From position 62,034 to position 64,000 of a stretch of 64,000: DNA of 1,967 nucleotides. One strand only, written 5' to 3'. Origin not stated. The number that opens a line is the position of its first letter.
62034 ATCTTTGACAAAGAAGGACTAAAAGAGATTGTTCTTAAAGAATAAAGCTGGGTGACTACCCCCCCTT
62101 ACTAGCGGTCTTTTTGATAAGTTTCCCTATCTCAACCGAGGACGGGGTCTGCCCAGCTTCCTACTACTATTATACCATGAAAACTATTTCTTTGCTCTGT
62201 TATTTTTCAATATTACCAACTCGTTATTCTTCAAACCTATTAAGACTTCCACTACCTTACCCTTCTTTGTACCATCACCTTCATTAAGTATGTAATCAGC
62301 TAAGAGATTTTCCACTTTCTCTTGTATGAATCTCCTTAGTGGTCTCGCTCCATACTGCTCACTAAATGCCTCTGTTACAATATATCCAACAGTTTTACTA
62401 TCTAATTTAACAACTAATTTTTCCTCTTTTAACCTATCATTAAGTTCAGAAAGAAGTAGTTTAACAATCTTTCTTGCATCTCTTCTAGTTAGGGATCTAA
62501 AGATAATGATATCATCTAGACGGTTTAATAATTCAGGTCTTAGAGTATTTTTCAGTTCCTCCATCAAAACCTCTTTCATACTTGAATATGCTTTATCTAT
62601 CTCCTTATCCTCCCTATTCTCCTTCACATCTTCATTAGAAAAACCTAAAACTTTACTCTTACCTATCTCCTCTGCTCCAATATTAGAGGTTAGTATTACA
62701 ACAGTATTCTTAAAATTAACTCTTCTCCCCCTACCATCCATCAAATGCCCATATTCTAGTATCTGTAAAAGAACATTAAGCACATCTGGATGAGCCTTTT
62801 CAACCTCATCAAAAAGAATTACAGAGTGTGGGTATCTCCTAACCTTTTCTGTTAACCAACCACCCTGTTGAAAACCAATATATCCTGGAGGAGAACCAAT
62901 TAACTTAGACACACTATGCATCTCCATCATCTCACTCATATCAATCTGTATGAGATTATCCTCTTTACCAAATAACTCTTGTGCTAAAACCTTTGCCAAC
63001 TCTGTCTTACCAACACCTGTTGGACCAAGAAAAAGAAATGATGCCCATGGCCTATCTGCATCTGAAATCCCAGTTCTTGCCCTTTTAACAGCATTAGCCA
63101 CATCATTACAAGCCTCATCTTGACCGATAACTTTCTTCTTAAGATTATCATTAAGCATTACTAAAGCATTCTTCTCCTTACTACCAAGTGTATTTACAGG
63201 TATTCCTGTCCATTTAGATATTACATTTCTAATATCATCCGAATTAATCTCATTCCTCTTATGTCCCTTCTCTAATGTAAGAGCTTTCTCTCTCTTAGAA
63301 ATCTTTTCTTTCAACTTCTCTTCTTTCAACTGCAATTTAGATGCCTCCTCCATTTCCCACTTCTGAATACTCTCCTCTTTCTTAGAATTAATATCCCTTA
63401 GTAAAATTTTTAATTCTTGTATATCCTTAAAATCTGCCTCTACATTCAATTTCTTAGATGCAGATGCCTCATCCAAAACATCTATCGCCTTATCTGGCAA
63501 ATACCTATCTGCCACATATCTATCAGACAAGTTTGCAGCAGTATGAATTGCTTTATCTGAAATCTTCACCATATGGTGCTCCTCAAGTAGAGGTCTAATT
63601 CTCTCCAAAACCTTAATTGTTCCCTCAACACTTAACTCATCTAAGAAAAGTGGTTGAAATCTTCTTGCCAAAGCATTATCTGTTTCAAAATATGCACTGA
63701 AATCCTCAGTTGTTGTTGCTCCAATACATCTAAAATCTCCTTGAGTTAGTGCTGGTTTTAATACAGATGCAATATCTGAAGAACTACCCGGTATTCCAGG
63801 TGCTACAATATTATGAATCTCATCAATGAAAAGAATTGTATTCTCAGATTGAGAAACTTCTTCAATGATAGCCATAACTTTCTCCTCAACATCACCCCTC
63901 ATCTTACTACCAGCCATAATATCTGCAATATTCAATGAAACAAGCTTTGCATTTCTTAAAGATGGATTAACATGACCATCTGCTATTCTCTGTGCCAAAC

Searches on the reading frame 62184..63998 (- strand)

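Call 52: search_protein_families(library=pfam, proteins=[window:62184-63998:-], max_evalue=0.00001)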
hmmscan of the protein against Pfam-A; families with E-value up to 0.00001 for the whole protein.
window:62184-63998:- (604 aa): 9 families
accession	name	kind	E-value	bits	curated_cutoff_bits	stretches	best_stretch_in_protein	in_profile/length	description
PF07724.20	AAA_2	-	1.4e-65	220.8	27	1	316-497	1-166/166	AAA domain (Cdc48 subfamily)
PF17871.7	AAA_lid_9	-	3.9e-27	94.6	22.8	1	123-223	1-101/104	AAA lid domain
PF10431.15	ClpB_D2-small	-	1.8e-19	70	21.9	1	503-583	1-79/81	C-terminal, D2-small domain, of ClpB protein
PF00004.35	AAA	-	3.8e-18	66.6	21.2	2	322-439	2-109/131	ATPase family associated with various cellular activities (AAA)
PF07728.20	AAA_5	-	5.1e-13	49.7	22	1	321-441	2-124/139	AAA domain (dynein-related subfamily)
PF00158.32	Sigma54_activat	-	1.2e-07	32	20.2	1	303-429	7-133/168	Sigma-54 interaction domain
PF13401.12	AAA_22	-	5.4e-07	30.4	27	0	322-416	9-110/130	AAA domain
PF13173.12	AAA_14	-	7.4e-07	29.7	27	0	322-414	6-85/129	AAA domain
PF05496.18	RuvB_N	-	1.3e-06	28.8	27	0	288-342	7-57/159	Holliday junction DNA helicase RuvB P-loop domain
